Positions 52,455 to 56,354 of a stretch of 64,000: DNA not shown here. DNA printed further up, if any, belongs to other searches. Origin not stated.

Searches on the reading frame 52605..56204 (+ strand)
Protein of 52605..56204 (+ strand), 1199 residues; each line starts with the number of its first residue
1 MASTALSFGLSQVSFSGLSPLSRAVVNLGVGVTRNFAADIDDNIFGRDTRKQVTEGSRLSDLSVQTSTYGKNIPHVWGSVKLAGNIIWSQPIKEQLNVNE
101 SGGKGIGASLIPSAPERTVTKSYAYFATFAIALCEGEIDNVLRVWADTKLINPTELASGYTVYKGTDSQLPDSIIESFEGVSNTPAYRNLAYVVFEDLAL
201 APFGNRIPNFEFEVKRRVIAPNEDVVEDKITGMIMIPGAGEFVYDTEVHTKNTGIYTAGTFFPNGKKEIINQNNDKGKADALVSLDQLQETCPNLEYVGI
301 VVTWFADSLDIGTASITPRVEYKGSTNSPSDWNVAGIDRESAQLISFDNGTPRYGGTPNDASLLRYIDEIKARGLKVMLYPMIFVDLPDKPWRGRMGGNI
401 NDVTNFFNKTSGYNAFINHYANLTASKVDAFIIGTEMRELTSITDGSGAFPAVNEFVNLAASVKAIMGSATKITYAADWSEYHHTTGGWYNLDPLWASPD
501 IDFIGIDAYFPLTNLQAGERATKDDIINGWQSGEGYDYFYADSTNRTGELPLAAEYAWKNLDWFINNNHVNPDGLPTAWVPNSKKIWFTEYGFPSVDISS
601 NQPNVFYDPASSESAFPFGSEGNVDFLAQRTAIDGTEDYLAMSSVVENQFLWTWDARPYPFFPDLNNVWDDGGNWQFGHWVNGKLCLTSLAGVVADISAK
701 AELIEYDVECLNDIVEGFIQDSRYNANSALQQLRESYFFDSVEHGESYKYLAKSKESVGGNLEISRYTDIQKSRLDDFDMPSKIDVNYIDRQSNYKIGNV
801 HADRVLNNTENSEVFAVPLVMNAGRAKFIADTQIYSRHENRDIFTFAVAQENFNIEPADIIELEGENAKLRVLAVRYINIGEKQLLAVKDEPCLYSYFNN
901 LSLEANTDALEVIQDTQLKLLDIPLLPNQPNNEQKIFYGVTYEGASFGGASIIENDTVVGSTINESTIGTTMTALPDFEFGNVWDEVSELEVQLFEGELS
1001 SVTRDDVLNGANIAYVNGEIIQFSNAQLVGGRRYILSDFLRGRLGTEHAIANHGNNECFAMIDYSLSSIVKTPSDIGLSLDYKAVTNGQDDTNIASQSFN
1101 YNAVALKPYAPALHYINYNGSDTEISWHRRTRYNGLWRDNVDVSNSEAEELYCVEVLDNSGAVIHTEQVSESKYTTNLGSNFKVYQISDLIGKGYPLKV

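Call 20: search_protein_families(library=ncbifam, proteins=[window:52605-56204:+])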
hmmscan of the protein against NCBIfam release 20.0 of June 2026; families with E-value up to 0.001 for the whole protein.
window:52605-56204:+ (1199 aa): 1 family
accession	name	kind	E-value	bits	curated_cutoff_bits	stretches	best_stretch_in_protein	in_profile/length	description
NF048004.1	GTA_megatron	equivalog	5.9e-301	1001.6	800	2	409-1195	434-1293/1299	baseplate multidomain protein megatron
